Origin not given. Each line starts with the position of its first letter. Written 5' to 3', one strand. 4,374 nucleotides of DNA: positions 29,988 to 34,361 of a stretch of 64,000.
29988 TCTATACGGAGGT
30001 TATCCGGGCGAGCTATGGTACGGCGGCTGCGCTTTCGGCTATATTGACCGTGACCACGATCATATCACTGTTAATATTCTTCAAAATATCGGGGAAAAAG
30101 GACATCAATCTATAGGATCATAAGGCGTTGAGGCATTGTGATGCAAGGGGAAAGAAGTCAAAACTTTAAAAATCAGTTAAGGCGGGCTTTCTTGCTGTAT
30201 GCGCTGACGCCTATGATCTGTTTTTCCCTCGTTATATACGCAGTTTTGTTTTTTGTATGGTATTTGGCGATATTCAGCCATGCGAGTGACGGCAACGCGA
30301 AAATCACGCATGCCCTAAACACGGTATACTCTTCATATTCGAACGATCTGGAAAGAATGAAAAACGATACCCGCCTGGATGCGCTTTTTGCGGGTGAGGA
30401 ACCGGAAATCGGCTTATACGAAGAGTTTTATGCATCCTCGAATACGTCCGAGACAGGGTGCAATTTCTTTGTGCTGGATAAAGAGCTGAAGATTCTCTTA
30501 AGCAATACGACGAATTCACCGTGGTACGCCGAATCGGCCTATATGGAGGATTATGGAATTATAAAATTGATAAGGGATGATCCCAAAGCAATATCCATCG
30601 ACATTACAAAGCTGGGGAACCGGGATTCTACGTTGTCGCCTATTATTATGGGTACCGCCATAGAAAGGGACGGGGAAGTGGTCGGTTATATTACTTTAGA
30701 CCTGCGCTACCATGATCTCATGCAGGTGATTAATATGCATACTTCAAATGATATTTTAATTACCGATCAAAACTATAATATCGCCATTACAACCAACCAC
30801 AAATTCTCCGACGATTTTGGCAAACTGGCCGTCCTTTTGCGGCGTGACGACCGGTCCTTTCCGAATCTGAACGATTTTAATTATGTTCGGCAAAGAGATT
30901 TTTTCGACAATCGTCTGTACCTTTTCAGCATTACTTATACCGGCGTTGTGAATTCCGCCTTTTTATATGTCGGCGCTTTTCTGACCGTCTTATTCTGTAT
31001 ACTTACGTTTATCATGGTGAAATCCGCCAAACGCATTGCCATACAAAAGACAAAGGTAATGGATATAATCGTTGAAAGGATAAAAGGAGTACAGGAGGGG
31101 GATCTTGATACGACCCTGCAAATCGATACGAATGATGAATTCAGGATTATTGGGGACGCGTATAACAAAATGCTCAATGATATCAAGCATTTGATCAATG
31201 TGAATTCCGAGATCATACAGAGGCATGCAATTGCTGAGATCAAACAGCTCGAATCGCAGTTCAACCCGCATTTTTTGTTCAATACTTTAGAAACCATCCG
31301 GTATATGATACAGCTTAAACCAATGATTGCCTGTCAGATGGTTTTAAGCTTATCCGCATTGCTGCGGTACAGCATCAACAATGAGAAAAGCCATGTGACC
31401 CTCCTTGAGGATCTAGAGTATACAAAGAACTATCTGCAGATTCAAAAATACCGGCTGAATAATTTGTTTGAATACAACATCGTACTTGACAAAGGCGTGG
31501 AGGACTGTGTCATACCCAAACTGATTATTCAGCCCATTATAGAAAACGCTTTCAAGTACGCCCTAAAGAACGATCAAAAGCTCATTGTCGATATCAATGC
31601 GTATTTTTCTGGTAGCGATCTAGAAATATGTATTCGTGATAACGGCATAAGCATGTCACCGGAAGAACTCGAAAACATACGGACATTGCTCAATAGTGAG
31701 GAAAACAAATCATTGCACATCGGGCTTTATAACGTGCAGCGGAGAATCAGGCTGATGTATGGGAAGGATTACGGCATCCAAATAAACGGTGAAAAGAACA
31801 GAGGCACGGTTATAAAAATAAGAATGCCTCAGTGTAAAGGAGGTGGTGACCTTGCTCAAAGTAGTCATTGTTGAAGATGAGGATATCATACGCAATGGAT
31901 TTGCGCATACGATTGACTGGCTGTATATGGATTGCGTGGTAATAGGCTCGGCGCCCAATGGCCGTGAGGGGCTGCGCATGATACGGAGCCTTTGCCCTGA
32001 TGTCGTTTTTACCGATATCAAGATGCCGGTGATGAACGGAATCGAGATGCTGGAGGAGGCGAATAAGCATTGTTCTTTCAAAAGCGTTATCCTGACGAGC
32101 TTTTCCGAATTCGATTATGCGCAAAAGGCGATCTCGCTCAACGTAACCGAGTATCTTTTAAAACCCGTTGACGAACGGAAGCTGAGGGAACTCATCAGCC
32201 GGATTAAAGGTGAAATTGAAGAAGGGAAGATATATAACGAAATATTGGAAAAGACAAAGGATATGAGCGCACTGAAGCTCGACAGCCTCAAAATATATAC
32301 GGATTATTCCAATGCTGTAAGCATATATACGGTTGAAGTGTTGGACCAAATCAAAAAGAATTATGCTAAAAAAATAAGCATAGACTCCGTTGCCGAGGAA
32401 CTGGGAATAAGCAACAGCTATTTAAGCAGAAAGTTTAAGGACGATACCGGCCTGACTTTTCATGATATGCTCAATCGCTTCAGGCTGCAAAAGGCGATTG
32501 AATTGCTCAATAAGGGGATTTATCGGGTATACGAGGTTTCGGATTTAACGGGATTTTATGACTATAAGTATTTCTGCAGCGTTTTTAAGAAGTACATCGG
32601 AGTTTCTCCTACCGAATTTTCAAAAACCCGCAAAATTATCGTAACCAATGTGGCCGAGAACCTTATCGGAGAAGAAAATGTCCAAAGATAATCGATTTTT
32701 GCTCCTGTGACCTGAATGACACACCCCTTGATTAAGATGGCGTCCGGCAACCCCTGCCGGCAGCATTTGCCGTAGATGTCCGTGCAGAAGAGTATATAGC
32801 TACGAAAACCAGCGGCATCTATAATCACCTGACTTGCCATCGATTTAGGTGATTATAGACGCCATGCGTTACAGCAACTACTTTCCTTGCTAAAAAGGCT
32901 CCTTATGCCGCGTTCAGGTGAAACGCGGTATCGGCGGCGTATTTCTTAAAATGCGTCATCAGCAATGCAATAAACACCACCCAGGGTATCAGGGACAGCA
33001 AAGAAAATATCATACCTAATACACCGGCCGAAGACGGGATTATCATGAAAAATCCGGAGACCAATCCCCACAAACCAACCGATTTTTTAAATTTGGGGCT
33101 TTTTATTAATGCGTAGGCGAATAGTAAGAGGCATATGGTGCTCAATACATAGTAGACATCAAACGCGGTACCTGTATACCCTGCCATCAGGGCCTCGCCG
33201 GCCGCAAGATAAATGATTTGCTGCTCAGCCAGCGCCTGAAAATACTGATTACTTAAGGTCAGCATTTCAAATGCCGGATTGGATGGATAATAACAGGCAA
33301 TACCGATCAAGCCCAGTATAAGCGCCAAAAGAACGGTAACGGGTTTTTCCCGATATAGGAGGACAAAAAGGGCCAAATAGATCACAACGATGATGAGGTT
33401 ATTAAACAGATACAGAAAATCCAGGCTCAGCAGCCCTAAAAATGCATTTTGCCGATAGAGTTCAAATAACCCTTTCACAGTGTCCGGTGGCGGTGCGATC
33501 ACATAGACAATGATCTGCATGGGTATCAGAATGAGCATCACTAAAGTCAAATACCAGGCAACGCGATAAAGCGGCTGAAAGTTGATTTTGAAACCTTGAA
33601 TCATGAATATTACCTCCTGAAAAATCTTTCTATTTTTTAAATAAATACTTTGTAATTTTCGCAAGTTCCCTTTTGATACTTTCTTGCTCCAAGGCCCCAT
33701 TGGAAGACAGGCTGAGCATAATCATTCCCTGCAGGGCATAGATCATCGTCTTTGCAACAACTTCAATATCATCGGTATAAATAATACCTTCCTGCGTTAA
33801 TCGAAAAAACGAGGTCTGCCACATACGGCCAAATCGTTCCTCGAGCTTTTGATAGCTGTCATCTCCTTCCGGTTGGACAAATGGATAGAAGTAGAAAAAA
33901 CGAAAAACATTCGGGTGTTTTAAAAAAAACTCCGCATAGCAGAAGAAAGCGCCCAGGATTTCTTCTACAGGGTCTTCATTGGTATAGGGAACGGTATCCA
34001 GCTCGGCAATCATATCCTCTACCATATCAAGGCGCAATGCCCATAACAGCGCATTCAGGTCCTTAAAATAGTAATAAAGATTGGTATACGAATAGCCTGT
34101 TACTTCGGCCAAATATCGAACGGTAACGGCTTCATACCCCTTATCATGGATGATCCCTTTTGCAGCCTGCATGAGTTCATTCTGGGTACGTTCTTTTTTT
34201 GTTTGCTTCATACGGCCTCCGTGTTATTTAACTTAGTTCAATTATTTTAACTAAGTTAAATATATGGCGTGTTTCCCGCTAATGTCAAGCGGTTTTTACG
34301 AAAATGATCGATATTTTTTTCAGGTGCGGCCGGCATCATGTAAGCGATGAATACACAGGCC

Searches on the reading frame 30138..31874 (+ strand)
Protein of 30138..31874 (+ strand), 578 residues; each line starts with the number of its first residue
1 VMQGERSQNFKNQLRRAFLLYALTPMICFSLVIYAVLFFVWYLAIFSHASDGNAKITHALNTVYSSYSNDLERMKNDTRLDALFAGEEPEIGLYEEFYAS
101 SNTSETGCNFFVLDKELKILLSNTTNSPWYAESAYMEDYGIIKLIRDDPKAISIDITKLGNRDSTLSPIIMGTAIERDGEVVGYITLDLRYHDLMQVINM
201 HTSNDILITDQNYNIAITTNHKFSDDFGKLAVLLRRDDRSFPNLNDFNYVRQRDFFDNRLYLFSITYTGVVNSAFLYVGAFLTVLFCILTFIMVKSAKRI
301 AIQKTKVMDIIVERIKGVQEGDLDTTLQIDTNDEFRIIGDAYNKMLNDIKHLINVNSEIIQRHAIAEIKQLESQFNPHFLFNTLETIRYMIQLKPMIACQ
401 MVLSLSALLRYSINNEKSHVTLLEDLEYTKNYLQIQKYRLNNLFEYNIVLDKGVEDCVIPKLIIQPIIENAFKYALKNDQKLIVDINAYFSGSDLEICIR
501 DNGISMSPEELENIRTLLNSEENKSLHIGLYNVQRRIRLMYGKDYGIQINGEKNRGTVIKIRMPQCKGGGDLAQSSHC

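Call 95: search_protein_families(library=pfam, proteins=[window:30138-31874:+])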
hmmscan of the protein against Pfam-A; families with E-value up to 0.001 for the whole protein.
window:30138-31874:+ (578 aa): 4 families
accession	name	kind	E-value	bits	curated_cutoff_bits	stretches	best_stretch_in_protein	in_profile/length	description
PF06580.19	His_kinase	-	2e-23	82.9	25.2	1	366-442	1-79/81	Histidine kinase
PF02518.31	HATPase_c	-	3.2e-10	40.9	26.4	1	461-565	7-109/111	Histidine kinase-, DNA gyrase B-, and HSP90-like ATPase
PF00672.30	HAMP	-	0.00011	22.9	25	1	318-349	20-51/53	HAMP domain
PF02743.24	dCache_1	-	0.00016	21.7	45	1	58-274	20-225/240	Cache domain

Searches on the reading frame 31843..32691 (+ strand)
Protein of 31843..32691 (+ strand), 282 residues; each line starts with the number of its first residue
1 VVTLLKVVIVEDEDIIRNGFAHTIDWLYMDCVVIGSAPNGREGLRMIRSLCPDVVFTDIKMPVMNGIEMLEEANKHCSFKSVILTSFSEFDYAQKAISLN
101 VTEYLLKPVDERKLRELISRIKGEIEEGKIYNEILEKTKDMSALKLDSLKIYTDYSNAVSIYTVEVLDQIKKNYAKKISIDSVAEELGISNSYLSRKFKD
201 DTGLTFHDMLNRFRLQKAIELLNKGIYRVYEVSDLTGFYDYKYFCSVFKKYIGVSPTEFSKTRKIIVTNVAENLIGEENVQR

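Call 95: search_protein_families(library=pfam, proteins=[window:31843-32691:+])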
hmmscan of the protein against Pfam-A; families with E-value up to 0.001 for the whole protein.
window:31843-32691:+ (282 aa): 3 families
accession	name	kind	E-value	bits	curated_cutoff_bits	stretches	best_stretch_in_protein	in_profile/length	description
PF00072.30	Response_reg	-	7.9e-22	78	30.2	1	7-118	1-110/111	Response regulator receiver domain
PF12833.13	HTH_18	-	5.2e-18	65.6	33.6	1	184-261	2-79/80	Helix-turn-helix domain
PF00165.29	HTH_AraC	-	1.4e-16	60.6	26.6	2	170-211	1-42/42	Bacterial regulatory helix-turn-helix proteins, AraC family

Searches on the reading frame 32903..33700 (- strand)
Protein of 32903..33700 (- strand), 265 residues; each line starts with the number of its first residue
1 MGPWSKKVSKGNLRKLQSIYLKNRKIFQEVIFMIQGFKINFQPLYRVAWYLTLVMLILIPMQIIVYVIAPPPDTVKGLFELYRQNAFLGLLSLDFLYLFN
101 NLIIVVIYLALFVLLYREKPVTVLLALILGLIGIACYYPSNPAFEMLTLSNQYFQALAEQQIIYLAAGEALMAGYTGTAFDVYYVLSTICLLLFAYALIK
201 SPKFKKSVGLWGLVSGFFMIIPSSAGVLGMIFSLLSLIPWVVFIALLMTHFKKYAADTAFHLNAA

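Call 95: search_protein_families(library=pfam, proteins=[window:32903-33700:-])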
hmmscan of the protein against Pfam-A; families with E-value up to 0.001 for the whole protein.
window:32903-33700:- (265 aa): 1 family
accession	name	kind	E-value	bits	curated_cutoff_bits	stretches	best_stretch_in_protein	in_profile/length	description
PF14329.11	DUF4386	-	6.6e-06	26.6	27.6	1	90-239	45-194/210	Domain of unknown function (DUF4386)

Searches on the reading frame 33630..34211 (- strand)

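Call 95: search_protein_families(library=pfam, proteins=[window:33630-34211:-])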
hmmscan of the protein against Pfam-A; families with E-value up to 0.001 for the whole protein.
window:33630-34211:- (193 aa): 1 family
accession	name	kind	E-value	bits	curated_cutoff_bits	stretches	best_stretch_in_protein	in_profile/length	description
PF00440.29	TetR_N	-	1e-07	32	24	1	13-56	1-44/47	Bacterial regulatory proteins, tetR family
